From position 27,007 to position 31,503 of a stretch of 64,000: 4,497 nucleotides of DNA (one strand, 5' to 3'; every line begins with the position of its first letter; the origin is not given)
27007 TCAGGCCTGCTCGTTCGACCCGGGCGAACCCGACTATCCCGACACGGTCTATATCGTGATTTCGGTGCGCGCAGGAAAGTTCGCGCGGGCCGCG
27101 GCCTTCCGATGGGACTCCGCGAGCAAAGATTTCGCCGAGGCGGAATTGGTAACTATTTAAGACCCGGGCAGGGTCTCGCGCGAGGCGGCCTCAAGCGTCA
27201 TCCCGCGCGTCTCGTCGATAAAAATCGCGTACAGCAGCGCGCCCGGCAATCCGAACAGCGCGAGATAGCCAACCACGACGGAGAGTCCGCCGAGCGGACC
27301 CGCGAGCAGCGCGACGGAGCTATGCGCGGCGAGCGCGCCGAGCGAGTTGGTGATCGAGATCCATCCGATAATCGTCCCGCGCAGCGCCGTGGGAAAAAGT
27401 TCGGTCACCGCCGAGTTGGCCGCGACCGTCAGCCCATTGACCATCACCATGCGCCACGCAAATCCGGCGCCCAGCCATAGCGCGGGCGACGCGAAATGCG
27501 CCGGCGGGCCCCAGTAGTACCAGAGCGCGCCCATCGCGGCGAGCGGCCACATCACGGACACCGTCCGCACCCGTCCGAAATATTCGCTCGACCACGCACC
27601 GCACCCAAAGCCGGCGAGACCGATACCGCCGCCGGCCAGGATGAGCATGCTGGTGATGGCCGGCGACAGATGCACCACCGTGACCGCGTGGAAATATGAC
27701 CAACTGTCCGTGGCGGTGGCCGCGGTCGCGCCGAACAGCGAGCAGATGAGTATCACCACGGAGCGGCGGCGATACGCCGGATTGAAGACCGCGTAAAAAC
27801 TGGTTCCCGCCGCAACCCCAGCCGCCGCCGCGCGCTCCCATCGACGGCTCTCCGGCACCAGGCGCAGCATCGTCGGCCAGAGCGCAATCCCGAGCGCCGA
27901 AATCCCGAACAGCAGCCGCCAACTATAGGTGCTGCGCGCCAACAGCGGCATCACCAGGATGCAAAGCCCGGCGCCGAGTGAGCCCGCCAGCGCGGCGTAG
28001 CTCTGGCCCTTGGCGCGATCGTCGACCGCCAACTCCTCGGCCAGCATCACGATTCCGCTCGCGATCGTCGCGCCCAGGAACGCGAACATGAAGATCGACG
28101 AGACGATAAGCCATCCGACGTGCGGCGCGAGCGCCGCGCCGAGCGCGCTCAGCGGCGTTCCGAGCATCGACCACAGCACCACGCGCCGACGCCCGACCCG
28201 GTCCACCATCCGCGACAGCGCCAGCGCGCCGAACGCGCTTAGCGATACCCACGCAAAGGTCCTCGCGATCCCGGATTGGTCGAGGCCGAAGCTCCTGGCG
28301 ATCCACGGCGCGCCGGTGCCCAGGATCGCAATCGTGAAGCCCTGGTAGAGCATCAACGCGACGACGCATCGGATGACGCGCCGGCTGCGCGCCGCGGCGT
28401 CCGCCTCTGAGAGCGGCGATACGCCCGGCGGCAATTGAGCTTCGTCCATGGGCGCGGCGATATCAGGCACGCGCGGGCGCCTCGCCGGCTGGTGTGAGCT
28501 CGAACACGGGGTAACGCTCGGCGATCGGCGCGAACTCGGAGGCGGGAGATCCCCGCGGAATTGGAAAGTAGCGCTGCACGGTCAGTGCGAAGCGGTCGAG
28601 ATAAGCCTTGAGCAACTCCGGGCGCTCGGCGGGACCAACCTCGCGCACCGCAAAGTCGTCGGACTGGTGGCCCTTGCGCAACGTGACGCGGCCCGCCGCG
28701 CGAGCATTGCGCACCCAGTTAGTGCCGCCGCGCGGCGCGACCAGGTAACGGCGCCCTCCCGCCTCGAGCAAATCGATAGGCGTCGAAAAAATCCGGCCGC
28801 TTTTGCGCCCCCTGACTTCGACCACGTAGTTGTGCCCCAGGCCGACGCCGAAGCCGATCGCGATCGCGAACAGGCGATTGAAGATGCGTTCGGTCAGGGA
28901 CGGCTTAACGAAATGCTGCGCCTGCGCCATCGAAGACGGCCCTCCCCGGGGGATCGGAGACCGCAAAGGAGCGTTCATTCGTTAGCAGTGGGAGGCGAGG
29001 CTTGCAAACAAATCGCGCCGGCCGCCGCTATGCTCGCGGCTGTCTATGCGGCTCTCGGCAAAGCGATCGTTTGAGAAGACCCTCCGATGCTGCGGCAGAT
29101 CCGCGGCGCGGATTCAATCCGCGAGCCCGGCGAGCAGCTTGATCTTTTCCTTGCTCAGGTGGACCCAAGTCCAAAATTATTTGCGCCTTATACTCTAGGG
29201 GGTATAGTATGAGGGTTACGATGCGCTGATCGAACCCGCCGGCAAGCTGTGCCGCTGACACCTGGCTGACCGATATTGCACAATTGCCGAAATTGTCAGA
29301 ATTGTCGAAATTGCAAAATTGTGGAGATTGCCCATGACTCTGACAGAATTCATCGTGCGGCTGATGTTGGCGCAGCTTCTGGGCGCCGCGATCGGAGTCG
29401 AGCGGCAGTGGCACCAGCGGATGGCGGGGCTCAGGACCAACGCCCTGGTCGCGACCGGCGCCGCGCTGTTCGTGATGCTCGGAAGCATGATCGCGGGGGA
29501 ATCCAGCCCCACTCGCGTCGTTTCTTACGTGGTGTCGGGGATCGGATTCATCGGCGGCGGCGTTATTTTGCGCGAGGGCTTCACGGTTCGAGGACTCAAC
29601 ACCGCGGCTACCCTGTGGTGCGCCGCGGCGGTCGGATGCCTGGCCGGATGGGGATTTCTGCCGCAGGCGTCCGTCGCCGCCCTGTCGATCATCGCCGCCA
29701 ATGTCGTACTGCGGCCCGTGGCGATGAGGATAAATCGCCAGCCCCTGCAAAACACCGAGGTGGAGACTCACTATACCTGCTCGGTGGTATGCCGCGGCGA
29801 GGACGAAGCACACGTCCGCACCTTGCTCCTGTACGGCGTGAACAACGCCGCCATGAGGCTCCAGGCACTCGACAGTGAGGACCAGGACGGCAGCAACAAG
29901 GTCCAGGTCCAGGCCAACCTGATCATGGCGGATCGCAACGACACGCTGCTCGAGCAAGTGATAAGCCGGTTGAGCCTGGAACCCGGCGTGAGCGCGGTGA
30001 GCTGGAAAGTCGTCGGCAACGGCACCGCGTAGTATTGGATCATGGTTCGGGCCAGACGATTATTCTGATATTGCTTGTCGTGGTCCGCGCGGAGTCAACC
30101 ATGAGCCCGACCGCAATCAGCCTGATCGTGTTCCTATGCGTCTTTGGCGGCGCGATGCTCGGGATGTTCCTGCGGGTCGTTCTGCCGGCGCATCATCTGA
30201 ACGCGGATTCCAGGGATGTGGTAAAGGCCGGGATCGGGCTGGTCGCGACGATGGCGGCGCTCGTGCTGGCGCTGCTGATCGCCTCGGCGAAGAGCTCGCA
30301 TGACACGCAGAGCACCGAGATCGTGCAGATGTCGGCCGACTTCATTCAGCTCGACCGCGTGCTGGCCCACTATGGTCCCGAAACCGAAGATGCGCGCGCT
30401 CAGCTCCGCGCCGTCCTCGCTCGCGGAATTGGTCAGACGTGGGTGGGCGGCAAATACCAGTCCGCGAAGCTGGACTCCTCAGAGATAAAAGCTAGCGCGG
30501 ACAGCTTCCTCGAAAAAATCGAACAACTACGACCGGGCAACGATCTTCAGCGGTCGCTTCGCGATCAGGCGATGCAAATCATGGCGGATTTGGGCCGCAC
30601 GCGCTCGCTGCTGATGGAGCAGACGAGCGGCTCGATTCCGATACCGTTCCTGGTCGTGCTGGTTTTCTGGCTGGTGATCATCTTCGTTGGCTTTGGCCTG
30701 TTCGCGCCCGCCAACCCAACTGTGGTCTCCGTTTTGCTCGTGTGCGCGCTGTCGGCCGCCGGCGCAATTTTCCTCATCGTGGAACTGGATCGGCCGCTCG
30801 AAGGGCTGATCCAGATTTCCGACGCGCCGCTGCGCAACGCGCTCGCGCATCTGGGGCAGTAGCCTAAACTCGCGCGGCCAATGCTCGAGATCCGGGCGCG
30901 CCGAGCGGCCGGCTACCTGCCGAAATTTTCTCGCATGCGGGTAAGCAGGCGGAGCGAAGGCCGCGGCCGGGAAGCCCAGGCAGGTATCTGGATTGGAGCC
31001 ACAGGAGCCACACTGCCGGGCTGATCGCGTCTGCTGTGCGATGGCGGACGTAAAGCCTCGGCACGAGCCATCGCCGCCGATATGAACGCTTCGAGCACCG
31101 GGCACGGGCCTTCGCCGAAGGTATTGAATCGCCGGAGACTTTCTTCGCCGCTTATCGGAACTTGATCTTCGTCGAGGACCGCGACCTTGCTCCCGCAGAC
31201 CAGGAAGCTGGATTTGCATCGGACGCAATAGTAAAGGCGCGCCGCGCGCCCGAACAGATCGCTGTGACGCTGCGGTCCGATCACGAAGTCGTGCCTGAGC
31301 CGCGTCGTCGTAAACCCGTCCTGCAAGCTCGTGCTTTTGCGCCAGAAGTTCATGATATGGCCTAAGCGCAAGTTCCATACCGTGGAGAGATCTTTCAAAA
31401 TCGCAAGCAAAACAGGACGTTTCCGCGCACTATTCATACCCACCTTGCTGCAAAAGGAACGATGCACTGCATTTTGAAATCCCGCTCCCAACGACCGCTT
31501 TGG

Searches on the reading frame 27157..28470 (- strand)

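Call 7: search_protein_families(library=pfam, proteins=[window:27157-28470:-], max_evalue=0.01)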
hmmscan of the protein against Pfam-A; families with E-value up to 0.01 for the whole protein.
window:27157-28470:- (437 aa): 1 family
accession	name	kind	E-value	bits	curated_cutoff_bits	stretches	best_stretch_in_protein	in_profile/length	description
PF07690.21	MFS_1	-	6.5e-31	107.9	33.4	1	41-382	6-346/347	Major Facilitator Superfamily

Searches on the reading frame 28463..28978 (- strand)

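Call 7: search_protein_families(library=pfam, proteins=[window:28463-28978:-], max_evalue=0.01)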
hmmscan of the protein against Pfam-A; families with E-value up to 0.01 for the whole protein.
window:28463-28978:- (171 aa): 1 family
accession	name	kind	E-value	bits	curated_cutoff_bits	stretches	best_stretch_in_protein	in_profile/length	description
PF04075.20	F420H2_quin_red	-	3.6e-07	30.8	22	1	51-126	26-105/130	F420H(2)-dependent quinone reductase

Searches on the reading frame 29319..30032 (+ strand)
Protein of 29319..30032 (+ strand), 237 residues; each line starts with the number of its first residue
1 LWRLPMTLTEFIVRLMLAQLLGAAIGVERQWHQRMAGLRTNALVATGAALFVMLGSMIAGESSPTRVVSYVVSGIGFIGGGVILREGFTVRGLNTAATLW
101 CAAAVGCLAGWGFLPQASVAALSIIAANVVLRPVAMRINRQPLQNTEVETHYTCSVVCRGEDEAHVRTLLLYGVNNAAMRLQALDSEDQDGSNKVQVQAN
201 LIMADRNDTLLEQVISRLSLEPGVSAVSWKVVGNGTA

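Call 7: search_protein_families(library=pfam, proteins=[window:29319-30032:+], max_evalue=0.01)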
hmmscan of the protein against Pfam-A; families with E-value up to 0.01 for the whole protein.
window:29319-30032:+ (237 aa): 2 families
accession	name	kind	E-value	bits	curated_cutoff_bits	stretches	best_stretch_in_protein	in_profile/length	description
PF02308.21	MgtC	-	1.2e-35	123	31.4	1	15-135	1-119/121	MgtC family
PF21770.3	MgtC_SapB_C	-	3e-27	95.4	27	1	152-229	1-77/77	MGTC/SAPB C-terminal domain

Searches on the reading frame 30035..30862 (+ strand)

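Call 7: search_protein_families(library=pfam, proteins=[window:30035-30862:+], max_evalue=0.01)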
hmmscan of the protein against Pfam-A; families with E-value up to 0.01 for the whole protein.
window:30035-30862:+ (275 aa): 1 family
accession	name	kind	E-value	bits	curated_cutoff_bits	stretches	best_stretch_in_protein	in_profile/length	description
PF14023.12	Bestrophin-like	-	9.3e-32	110.9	32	1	35-266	2-232/232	Bestrophin-like domain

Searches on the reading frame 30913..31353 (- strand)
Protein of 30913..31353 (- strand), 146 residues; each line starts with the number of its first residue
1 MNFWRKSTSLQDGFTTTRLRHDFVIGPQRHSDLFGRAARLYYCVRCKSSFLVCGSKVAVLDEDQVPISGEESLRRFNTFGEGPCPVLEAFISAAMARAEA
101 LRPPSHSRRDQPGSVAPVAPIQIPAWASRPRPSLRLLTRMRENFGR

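Call 7: search_protein_families(library=pfam, proteins=[window:30913-31353:-], max_evalue=0.01)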
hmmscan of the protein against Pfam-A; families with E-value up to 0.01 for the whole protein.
window:30913-31353:- (146 aa): 0 families

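Call 38: find_homologous_proteins(query=window:30916-31353:-, max_evalue=0.01)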
Query seq(146 aa) (146 aa): 97 proteins with E <= 0.01 among 261 candidates.
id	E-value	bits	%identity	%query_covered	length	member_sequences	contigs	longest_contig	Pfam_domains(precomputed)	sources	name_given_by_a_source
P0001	1.7e-90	319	97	100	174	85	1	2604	-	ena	-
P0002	1.7e-84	299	90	100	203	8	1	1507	-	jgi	jgi:hypothetical protein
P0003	3.3e-81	289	86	99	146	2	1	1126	-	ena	-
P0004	8.4e-80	284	88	100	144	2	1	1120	-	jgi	-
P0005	1.1e-79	284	86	100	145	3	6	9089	-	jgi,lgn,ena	jgi:hypothetical protein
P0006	1.6e-79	283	85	99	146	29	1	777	-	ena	-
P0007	5.2e-78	278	86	100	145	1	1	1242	-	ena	-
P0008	7.1e-78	278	84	100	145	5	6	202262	-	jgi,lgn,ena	-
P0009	2.1e-77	276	84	100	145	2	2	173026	-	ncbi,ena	-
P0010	6.7e-77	275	83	100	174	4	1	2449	-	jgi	jgi:hypothetical protein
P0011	7.3e-77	275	94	84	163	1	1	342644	-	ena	-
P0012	1.0e-74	268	80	100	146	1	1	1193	-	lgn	-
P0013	3.6e-74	266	79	100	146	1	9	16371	-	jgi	jgi:hypothetical protein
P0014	1.7e-73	264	82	99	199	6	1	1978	-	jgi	jgi:hypothetical protein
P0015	2.0e-73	263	80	99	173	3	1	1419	-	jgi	-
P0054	1.3e-34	138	49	100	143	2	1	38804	-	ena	-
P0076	2.5e-29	120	54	87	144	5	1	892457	-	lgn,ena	-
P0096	1.2e-12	66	48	64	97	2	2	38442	-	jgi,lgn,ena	-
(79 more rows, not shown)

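Call 39: find_encoding_contigs(protein=P0076, flank=10000, max_places=2)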
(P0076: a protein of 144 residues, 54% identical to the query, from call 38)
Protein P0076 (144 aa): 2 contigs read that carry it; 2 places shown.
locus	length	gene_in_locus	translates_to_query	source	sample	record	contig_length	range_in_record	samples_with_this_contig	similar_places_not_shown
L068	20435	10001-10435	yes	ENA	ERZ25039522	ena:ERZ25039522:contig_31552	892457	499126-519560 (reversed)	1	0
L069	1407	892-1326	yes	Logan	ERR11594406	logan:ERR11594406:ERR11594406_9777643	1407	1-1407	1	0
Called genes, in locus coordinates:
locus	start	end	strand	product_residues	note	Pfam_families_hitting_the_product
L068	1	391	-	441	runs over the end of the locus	-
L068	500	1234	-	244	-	-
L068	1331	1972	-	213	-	PF03412:Peptidase_C39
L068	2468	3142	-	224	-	-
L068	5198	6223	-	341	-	PF10282:Lactonase (weak)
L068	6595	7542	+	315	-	PF04909:Amidohydro_2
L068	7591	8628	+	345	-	PF00355:Rieske, PF19298:KshA_C (faint), PF19112:VanA_C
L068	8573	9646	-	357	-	PF00296:Bac_luciferase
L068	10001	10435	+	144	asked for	-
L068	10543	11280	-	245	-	PF11769:DUF3313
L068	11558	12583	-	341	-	PF08100:Dimerisation, PF00891:Methyltransf_2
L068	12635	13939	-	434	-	PF14067:LssY_C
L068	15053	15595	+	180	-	PF00027:cNMP_binding, PF13545:HTH_Crp_2 (faint)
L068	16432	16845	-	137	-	PF07883:Cupin_2 (weak)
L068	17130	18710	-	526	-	PF00732:GMC_oxred_N, PF00890:FAD_binding_2 (faint), PF01266:DAO (faint), PF05199:GMC_oxred_C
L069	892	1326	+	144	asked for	-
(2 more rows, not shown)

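Call 40: find_encoding_contigs(protein=P0054, flank=10000, max_places=2)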
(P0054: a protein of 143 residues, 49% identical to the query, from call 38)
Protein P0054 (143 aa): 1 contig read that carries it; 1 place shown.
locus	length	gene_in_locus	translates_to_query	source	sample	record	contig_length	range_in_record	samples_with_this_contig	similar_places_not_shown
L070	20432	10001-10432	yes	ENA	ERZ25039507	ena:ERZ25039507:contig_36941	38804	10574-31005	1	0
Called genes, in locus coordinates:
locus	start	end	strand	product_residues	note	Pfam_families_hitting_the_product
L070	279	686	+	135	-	PF05598:DUF772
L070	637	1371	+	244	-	PF01609:DDE_Tnp_1 (weak)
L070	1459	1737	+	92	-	PF01527:HTH_Tnp_1, PF13384:HTH_23 (weak), PF13518:HTH_28 (weak)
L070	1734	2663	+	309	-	PF13276:HTH_21, PF00665:rve, PF13683:rve_3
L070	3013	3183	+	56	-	-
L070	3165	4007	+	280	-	-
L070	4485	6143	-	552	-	PF00324:AA_permease, PF13520:AA_permease_2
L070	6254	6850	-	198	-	-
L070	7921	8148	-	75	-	PF13683:rve_3, PF13333:rve_2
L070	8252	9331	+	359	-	PF13936:HTH_38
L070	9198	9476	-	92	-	PF01527:HTH_Tnp_1, PF13518:HTH_28 (weak)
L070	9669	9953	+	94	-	-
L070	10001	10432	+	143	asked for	-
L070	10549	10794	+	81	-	PF03814:KdpA (weak)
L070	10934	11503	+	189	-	PF03814:KdpA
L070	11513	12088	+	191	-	PF03814:KdpA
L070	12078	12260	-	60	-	-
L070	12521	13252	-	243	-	-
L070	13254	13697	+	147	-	-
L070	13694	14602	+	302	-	PF00702:Hydrolase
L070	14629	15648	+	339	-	PF02669:KdpC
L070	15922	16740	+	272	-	PF00158:Sigma54_activat, PF14532:Sigma54_activ_2 (weak), PF25601:AAA_lid_14, PF02954:HTH_8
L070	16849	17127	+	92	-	-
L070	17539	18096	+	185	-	PF00989:PAS, PF13188:PAS_8 (weak), PF08448:PAS_4, PF13426:PAS_9 (weak), PF00512:HisKA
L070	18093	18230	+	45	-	-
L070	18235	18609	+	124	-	PF13581:HATPase_c_2 (weak), PF02518:HATPase_c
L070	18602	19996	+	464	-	PF00072:Response_reg, PF00158:Sigma54_activat, PF13191:AAA_16 (weak), PF14532:Sigma54_activ_2, PF07728:AAA_5, PF25601:AAA_lid_14, PF02954:HTH_8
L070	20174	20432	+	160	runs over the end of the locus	-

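Call 41: find_encoding_contigs(protein=P0096, flank=10000, max_places=2)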
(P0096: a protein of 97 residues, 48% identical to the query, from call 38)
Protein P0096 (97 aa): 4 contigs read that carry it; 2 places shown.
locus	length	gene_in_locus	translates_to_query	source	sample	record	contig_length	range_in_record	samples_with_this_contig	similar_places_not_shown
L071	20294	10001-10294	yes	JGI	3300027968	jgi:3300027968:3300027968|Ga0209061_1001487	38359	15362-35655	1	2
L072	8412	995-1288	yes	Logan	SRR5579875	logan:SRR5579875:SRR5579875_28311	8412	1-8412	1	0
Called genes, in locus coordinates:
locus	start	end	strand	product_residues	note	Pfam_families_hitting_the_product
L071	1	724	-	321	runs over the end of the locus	PF00437:T2SSE, PF00270:DEAD (weak)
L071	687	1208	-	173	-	PF21983:NikA-like (weak)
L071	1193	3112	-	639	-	PF02534:T4SS-DNA_transf, PF10412:TrwB_AAD_bind, PF12696:TraG-D_C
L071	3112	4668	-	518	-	PF03432:Relaxase (weak), PF11843:DUF3363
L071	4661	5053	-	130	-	PF06412:TraD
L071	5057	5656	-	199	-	PF10502:Peptidase_S26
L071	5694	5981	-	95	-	PF10038:DUF2274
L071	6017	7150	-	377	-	PF03743:TrbI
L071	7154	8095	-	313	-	PF03524:CagX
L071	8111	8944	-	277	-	PF04335:VirB8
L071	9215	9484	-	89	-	-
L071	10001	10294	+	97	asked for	-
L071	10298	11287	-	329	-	PF01073:3Beta_HSD, PF01370:Epimerase, PF02719:Polysacc_synt_2 (weak), PF04321:RmlD_sub_bind, PF16363:GDP_Man_Dehyd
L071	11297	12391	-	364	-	PF08240:ADH_N, PF16912:Glu_dehyd_C, PF00107:ADH_zinc_N, PF13602:ADH_zinc_N_2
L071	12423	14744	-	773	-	PF02538:Hydantoinase_B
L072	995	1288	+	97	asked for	-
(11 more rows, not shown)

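Call 45: find_related_loci(query=A2, collection=genome_contigs, flank=8000)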
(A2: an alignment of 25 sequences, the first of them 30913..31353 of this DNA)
Query A2 (146 aa) in genome_contigs; peptide patterns used: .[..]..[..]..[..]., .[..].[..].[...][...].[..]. (x = any residue, [..] = any of these).
117 stretches matched a pattern; 16 encode a relative of the query (tblastn E <= 1e-3); 16 distinct loci.
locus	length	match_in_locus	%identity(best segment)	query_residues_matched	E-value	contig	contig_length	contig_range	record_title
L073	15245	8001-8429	84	1-144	4e-82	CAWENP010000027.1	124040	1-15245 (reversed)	MAG: uncultured delta proteobacterium isolate MFD02248.bin.1.176 genome assembly, contig: contig_70880, whole genome sho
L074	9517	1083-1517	84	1-146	3e-81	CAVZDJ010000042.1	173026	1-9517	MAG: uncultured delta proteobacterium isolate MFD09222.bin.3.24 genome assembly, contig: contig_75922, whole genome shot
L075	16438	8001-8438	80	1-146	3e-79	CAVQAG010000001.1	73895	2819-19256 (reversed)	MAG: uncultured delta proteobacterium isolate MFD09286.bin.2.82 genome assembly, contig: contig_112961, whole genome sho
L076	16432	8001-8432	82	1-145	1e-71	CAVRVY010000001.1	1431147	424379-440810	MAG: uncultured delta proteobacterium isolate MFD05512.bin.2.52 genome assembly, contig: contig_11165, whole genome shot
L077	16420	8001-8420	66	1-146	7e-59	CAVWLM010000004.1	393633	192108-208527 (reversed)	MAG: uncultured delta proteobacterium isolate MFD04434.bin.1.44 genome assembly, contig: contig_4677, whole genome shotg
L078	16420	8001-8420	64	1-146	2e-57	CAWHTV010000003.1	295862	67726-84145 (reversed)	MAG: uncultured delta proteobacterium isolate MFD05705.bin.2.88 genome assembly, contig: contig_20612, whole genome shot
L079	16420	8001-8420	61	1-146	8e-54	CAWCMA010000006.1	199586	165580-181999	MAG: uncultured delta proteobacterium isolate MFD05502.bin.1.141 genome assembly, contig: contig_4841, whole genome shot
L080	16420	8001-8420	61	1-146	3e-52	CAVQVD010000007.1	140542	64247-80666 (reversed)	MAG: uncultured delta proteobacterium isolate MFD10064.bin.1.75 genome assembly, contig: contig_18802, whole genome shot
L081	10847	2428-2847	60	1-144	3e-50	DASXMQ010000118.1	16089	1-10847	MAG TPA_asm: Candidatus Binataceae bacterium isolate SMAG_U5332 k141_239002, whole genome shotgun sequence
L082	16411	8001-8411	57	1-143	3e-44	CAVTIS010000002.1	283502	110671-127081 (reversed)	MAG: uncultured delta proteobacterium isolate MFD05705.bin.1.131 genome assembly, contig: contig_14441, whole genome sho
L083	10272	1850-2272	47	1-146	5e-35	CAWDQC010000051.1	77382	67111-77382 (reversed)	MAG: uncultured proteobacterium isolate MFD01633.bin.2.42 genome assembly, contig: contig_746, whole genome shotgun sequ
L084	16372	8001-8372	52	20-146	2e-34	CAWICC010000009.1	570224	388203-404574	MAG: uncultured delta proteobacterium isolate MFD09495.bin.2.82 genome assembly, contig: contig_8334, whole genome shotg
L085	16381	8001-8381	50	15-144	4e-33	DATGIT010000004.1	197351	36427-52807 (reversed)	MAG TPA_asm: Candidatus Binataceae bacterium isolate SMAG_U9814 k141_948041, whole genome shotgun sequence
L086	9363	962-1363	46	1-143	4e-32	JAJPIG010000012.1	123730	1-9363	MAG: Proteobacteria bacterium isolate Centralia_MAG_294 k107_13008826, whole genome shotgun sequence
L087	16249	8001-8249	53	1-87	4e-24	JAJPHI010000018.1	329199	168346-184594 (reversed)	MAG: Proteobacteria bacterium isolate Centralia_MAG_154 k107_28238278, whole genome shotgun sequence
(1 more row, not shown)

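Call 60: predict_structure(alignment_id=A3)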
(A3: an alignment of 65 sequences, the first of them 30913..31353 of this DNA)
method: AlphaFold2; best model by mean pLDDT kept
length: 146 residues; sequences in the alignment: 65
mean_pLDDT: 57.9   pTM: 0.46
mean pLDDT of the five models: 57.9, 57.1, 57.0, 56.5, 55.0
residues with pLDDT >= 90: 0; 70-90: 46; 50-70: 37; < 50: 63
segments of 3 or more residues with pLDDT < 50: 1-17, 102-146
pLDDT, mean of each block of 10 residues (from residue 1): 41 45 84 83 82 79 71 58 64 60 40 39 41 37 37
secondary structure, 60 per line:
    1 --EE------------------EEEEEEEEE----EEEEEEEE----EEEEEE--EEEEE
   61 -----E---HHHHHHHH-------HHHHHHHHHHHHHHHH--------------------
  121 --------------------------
elements in order: E23-31 E36-43 E48-53 E56-60 H70-77 H85-100

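Call 64: fold_search(model_id=the predicted structure, library=pdb)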
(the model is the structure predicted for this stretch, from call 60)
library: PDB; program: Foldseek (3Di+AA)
matches with E <= 10: 219; with E <= 0.001: 0
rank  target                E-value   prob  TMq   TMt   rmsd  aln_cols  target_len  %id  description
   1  9gex_D                5.3e-01  0.11  0.17  0.17  17.4        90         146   16  Escherichia coli NrdR with unocuppied outer nucleotide-binding site (released 2026-02-18)
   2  9fvr_C                5.6e-01  0.10  0.19  0.19  18.6       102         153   18  Transcription repressor NrdR from E. coli, ATP/dATP-bound state, SeMet protein (released 2025-03-19)
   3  9fvr_A                8.2e-01  0.08  0.20  0.19  19.1       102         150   18  Transcription repressor NrdR from E. coli, ATP/dATP-bound state, SeMet protein (released 2025-03-19)
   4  4e9c_A                8.7e-01  0.08  0.19  0.14  16.0       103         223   16  The structure of the polo-box domain (PBD) of polo-like kinase 1 (Plk1) in complex with LDPPLHSpTA phosphopeptide (released 2012-10-10)
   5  3q1i_A                1.0e+00  0.16  0.20  0.15   7.9        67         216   16  Polo-like kinase I Polo-box domain in complex with FMPPPMSpSM phosphopeptide from TCERG1 (released 2011-04-27)
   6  3fy6_D                1.0e+00  0.08  0.18  0.21  14.9        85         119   19  Structure from the mobile metagenome of V. Cholerae. Integron cassette protein VCH_CASS3 (released 2009-02-10)
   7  9gex_A                1.0e+00  0.08  0.17  0.16  18.0        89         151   15  Escherichia coli NrdR with unocuppied outer nucleotide-binding site (released 2026-02-18)
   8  9fvr_D                1.0e+00  0.06  0.18  0.18  15.7       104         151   17  Transcription repressor NrdR from E. coli, ATP/dATP-bound state, SeMet protein (released 2025-03-19)
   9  3fy6_B                1.2e+00  0.08  0.19  0.21  14.9        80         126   19  Structure from the mobile metagenome of V. Cholerae. Integron cassette protein VCH_CASS3 (released 2009-02-10)
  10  9gex_C                1.2e+00  0.07  0.17  0.17  15.9        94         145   18  Escherichia coli NrdR with unocuppied outer nucleotide-binding site (released 2026-02-18)
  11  2z4h_A                1.4e+00  0.21  0.23  0.18   3.0        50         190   14  Crystal structure of the Cpx pathway activator NlpE from Escherichia coli (released 2007-09-04)
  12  9fxk_A                1.5e+00  0.06  0.17  0.17  18.7        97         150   20  Transcription repressor NrdR from E. coli, AMPPNP/ATP-bound state (released 2025-03-19)
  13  4hco_A                1.6e+00  0.13  0.20  0.14   8.0        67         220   16  Human Plk1-PBD in complex with Thymoquinone at the phophopeptide binding site (released 2012-10-10)
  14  2ojx_A                1.6e+00  0.09  0.19  0.15  10.0        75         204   16  Molecular and structural basis of polo-like kinase 1 substrate recognition: Implications in centrosomal localization (released 2007-02-13)
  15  6o15_A                1.8e+00  0.09  0.21  0.11  13.2        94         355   12  Crystal structure of a putative oxidoreductase YjhC from Escherichia coli in complex with NAD(H) (released 2019-11-27)
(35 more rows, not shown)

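Call 75: search_protein_families(library=ncbifam, proteins=[window:30913-31353:-], max_evalue=0.01)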
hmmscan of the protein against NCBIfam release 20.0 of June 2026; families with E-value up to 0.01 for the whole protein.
window:30913-31353:- (146 aa): 0 families
